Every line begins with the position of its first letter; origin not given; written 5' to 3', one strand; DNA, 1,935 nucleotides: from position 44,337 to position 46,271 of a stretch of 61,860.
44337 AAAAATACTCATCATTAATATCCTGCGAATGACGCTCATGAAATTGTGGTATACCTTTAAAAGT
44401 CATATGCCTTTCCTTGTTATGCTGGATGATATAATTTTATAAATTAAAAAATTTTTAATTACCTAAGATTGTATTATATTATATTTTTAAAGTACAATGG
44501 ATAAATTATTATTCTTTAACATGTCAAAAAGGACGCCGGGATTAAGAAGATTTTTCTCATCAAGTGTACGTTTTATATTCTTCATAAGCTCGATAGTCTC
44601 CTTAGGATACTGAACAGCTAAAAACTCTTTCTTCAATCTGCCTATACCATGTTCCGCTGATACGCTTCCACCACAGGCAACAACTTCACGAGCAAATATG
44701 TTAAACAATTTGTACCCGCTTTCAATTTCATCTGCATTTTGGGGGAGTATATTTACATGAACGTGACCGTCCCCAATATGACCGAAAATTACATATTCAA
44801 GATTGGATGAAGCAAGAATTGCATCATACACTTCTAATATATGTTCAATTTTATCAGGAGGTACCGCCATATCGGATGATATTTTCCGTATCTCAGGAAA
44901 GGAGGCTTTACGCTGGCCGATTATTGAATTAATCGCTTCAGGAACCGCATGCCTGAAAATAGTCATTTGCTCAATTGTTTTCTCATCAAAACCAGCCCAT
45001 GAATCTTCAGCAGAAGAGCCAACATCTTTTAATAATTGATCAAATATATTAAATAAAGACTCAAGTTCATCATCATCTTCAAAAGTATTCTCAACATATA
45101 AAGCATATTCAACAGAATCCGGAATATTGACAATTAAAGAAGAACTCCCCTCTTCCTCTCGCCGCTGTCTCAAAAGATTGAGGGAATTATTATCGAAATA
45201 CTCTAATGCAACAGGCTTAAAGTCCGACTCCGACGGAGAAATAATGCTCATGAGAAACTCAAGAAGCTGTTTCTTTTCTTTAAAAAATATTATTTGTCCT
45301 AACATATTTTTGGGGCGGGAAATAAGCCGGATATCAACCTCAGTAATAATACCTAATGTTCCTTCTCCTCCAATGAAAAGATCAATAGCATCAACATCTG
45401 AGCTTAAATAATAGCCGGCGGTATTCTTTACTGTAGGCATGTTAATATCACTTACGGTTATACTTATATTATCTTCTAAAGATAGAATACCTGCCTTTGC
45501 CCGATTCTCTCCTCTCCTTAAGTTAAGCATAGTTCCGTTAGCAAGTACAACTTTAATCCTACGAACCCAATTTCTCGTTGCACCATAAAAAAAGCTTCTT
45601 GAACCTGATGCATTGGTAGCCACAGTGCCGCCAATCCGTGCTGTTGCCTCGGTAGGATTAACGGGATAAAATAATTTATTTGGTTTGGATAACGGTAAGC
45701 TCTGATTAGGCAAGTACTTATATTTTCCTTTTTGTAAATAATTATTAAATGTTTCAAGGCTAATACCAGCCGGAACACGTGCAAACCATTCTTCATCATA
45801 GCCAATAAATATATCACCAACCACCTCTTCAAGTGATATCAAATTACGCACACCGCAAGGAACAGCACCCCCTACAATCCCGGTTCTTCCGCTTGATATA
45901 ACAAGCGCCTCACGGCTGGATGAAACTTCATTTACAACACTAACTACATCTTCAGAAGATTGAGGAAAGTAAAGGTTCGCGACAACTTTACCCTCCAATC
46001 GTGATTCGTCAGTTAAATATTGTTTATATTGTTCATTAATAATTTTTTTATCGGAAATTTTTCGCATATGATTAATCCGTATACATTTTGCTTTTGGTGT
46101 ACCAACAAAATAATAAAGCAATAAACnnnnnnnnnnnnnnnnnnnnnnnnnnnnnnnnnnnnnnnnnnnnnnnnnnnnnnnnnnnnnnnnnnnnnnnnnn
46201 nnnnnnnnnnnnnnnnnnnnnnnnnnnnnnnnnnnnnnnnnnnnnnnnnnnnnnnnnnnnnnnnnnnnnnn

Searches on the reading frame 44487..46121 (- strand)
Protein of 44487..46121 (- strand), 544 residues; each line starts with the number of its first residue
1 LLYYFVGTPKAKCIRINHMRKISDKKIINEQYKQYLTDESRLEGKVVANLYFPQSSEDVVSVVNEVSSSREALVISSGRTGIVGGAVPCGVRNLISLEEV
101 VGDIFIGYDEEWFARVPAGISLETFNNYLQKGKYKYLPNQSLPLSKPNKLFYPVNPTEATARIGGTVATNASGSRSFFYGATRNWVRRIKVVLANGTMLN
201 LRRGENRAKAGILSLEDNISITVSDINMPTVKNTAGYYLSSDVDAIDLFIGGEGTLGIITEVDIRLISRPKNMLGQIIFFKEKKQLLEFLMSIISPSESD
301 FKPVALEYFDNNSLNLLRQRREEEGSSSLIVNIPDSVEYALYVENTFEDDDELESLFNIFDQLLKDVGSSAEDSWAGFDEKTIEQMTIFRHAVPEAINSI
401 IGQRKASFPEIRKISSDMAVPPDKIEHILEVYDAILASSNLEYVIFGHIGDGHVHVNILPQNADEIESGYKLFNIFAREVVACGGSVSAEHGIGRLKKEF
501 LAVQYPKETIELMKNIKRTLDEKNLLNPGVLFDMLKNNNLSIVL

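Call 19: search_protein_families(library=pfam, proteins=[window:44487-46121:-], max_evalue=0.00001)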
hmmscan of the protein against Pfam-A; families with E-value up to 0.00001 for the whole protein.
window:44487-46121:- (544 aa): 2 families
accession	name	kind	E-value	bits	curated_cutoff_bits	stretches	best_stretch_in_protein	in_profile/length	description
PF02913.24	FAD-oxidase_C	-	5.3e-38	131.6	21.2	1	300-529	29-246/248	FAD linked oxidases, C-terminal domain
PF01565.28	FAD_binding_4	-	3.7e-19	69.2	26.4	1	51-201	5-138/139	FAD binding domain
